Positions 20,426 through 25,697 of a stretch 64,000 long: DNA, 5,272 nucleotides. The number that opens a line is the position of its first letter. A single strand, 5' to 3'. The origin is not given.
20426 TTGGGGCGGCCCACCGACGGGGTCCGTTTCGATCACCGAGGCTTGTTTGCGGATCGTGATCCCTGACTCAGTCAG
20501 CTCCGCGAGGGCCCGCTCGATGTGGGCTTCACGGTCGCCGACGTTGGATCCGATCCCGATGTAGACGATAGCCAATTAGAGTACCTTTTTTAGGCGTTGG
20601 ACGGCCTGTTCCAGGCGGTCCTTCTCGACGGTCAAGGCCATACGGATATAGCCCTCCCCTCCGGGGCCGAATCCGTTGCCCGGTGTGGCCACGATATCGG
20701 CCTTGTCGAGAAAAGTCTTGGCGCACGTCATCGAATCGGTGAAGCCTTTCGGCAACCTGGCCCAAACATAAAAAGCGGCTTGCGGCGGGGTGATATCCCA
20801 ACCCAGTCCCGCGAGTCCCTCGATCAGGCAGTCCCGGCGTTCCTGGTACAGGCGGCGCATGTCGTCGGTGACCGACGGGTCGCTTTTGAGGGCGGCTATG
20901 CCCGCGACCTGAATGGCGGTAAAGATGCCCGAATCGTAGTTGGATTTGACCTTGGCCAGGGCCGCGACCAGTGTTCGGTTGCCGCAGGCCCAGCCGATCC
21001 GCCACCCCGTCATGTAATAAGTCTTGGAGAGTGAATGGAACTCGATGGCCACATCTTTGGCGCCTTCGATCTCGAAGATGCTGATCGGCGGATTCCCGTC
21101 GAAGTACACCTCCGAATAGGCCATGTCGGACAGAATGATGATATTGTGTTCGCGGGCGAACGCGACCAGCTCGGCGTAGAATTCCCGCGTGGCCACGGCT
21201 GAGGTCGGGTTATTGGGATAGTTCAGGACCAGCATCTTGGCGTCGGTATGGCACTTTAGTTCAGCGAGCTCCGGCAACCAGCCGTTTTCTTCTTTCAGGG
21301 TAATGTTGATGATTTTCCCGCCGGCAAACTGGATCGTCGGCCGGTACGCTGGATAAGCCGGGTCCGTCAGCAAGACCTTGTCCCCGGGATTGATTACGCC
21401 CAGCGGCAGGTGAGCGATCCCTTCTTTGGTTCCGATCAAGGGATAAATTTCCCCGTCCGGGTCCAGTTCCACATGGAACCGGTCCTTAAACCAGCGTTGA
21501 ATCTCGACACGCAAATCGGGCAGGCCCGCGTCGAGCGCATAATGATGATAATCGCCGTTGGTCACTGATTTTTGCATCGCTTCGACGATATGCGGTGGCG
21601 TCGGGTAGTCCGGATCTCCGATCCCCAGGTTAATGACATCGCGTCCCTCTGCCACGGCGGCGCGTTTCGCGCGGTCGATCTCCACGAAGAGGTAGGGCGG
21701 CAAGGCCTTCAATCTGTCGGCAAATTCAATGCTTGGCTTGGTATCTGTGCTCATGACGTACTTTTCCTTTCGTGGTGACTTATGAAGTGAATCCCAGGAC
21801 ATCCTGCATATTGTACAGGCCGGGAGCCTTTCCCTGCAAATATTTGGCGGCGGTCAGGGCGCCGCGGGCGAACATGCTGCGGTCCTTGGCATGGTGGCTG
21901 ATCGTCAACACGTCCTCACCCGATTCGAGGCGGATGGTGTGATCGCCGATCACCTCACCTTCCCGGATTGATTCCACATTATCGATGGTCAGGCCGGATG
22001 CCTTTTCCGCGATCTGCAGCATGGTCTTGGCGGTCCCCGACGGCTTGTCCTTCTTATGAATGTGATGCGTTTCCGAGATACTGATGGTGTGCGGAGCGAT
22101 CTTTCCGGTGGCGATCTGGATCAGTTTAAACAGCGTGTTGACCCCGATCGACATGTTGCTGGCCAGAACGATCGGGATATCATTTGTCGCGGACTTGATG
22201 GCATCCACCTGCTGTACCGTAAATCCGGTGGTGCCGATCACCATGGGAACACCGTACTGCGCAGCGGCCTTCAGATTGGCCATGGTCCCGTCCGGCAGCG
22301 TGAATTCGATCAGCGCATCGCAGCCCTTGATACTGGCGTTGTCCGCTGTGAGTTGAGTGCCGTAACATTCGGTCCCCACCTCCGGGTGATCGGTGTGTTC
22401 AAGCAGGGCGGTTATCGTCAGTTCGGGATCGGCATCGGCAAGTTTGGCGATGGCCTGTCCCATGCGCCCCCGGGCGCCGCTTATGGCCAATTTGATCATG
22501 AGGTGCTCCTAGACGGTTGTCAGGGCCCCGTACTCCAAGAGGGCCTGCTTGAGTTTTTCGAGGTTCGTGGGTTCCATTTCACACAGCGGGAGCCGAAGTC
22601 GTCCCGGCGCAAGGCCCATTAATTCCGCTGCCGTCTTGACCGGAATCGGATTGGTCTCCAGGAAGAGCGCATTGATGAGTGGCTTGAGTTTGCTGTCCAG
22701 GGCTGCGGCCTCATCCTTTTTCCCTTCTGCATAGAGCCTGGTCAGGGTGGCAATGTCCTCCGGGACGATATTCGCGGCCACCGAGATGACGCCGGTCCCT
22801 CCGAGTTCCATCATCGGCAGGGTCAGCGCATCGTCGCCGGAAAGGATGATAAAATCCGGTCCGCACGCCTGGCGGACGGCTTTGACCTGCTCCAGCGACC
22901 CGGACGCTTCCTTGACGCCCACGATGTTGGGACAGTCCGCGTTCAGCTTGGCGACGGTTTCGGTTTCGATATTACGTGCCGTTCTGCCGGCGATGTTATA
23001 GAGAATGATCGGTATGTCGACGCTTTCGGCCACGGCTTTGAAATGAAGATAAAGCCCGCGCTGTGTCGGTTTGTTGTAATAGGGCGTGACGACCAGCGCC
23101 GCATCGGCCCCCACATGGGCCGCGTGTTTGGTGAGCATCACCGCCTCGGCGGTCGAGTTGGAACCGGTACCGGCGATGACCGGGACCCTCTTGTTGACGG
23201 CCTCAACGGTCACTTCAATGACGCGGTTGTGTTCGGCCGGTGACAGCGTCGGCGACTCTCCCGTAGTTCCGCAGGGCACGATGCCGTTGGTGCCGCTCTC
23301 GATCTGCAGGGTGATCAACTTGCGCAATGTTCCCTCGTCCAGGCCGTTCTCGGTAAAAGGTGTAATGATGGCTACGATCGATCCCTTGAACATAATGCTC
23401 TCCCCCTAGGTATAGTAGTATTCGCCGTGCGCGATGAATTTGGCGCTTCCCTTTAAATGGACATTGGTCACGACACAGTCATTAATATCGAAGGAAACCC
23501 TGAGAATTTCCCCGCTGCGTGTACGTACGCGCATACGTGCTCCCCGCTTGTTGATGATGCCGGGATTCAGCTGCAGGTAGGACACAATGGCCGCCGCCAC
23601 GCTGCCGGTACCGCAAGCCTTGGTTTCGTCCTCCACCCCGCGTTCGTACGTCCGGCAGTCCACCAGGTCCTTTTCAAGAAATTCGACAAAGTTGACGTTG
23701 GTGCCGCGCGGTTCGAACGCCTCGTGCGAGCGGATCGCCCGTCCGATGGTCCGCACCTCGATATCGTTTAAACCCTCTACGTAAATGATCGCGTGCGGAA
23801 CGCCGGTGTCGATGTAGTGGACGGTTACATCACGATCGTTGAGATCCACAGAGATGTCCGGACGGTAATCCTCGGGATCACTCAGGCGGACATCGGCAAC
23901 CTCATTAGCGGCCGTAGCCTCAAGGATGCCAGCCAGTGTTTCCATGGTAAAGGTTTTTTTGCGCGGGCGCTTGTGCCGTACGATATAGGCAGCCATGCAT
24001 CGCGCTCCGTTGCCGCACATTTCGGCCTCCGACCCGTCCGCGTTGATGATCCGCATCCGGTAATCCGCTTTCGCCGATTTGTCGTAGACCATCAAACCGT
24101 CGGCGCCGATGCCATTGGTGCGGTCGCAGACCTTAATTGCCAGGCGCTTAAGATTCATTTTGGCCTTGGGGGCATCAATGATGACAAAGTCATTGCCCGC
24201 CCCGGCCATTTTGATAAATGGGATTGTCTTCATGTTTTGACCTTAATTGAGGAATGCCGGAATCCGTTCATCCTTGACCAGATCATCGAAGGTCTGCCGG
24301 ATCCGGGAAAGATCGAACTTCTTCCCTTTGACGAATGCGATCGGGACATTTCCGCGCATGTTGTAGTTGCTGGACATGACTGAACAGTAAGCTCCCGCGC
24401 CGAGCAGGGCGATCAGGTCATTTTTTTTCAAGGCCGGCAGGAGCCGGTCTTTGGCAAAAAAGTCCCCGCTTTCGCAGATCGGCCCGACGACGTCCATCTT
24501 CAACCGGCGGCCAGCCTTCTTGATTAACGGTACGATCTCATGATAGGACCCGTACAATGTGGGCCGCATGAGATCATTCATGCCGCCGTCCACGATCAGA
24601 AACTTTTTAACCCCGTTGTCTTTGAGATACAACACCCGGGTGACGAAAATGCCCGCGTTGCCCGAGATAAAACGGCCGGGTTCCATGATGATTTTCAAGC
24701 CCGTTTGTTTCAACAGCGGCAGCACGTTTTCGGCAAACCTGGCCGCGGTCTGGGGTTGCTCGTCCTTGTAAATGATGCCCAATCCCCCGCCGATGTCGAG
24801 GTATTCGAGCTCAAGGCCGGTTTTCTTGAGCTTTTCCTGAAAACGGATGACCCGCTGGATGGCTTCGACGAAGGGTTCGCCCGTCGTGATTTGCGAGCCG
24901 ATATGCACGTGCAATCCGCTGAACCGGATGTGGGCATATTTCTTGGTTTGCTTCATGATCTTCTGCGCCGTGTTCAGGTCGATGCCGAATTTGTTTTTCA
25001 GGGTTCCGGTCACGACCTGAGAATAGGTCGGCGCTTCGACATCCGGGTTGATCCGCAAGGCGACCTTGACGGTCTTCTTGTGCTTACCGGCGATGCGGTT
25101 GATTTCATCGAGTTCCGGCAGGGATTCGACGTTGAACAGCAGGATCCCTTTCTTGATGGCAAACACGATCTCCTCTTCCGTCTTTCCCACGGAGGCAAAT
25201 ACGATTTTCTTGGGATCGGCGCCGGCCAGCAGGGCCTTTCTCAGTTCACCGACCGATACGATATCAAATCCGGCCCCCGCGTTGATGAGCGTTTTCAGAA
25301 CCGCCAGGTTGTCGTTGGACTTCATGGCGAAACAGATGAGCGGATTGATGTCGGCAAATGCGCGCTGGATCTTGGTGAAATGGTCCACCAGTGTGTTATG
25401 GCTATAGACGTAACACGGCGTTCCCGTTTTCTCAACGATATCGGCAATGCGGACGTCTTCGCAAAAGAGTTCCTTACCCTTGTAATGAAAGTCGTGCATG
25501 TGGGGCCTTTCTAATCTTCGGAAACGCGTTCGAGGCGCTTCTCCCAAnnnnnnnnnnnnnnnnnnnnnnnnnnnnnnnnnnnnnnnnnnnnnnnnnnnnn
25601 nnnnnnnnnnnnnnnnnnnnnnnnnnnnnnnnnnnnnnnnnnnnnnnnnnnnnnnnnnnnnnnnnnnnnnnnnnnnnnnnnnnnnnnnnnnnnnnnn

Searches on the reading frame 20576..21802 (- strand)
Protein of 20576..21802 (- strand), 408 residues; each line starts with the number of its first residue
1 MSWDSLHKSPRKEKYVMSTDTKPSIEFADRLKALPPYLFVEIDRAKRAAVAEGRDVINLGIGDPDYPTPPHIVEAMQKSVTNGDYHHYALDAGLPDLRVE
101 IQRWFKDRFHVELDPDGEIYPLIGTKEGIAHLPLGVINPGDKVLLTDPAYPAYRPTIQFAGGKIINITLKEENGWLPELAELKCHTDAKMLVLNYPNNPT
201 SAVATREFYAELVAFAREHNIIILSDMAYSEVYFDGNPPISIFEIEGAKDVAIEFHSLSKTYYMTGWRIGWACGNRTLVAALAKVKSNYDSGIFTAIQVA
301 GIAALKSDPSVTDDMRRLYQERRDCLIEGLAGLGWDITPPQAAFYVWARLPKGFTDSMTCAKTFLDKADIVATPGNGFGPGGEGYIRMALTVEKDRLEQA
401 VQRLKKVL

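Call 52: search_protein_families(library=pfam, proteins=[window:20576-21802:-], max_evalue=0.0001)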
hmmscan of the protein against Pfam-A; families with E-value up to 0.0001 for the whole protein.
window:20576-21802:- (408 aa): 1 family
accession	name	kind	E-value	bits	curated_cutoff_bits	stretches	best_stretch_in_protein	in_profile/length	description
PF00155.27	Aminotran_1_2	-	1e-65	222.7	19.7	1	55-404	2-361/361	Aminotransferase class I and II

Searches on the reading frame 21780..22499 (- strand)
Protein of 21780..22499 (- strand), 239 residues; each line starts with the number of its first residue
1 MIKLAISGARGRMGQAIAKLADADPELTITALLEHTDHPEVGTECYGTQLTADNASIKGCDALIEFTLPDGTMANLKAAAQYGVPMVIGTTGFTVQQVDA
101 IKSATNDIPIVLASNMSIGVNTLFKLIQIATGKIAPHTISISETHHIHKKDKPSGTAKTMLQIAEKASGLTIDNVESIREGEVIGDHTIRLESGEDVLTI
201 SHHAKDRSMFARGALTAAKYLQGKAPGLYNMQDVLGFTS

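Call 52: search_protein_families(library=pfam, proteins=[window:21780-22499:-], max_evalue=0.0001)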
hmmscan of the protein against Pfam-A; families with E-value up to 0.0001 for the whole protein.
window:21780-22499:- (239 aa): 2 families
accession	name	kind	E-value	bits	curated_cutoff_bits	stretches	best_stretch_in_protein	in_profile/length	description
PF05173.19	DapB_C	-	1.4e-32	112.7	27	1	119-235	1-121/121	Dihydrodipicolinate reductase, C-terminus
PF01113.26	DapB_N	-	9e-29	100.5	25.6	1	2-116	1-124/124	Dihydrodipicolinate reductase, N-terminus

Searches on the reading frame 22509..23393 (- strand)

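Call 52: search_protein_families(library=pfam, proteins=[window:22509-23393:-], max_evalue=0.0001)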
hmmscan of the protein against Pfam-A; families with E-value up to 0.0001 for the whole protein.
window:22509-23393:- (294 aa): 1 family
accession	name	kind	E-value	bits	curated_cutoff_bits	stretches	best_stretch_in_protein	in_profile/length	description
PF00701.28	DHDPS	-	7.9e-102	340.3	22.1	1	2-285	2-286/289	Dihydrodipicolinate synthetase family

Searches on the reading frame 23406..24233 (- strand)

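Call 52: search_protein_families(library=pfam, proteins=[window:23406-24233:-], max_evalue=0.0001)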
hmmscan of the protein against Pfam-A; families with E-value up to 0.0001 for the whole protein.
window:23406-24233:- (275 aa): 1 family
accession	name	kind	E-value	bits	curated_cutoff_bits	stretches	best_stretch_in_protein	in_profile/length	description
PF01678.24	DAP_epimerase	-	4.7e-47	159.5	34.7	2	6-111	1-107/121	Diaminopimelate epimerase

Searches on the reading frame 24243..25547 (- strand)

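Call 52: search_protein_families(library=pfam, proteins=[window:24243-25547:-], max_evalue=0.0001)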
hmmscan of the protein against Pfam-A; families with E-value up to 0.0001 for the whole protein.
window:24243-25547:- (434 aa): 3 families
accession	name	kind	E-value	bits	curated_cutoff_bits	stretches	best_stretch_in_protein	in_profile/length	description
PF02784.22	Orn_Arg_deC_N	-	1.3e-59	202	23.4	1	53-295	4-246/247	Pyridoxal-dependent decarboxylase, pyridoxal binding domain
PF00278.28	Orn_DAP_Arg_deC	-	4.2e-28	97.9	23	1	45-385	1-95/95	Pyridoxal-dependent decarboxylase, C-terminal sheet domain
PF01168.26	Ala_racemase_N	-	1.4e-05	25.3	24.1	1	82-259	38-200/220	Alanine racemase, N-terminal domain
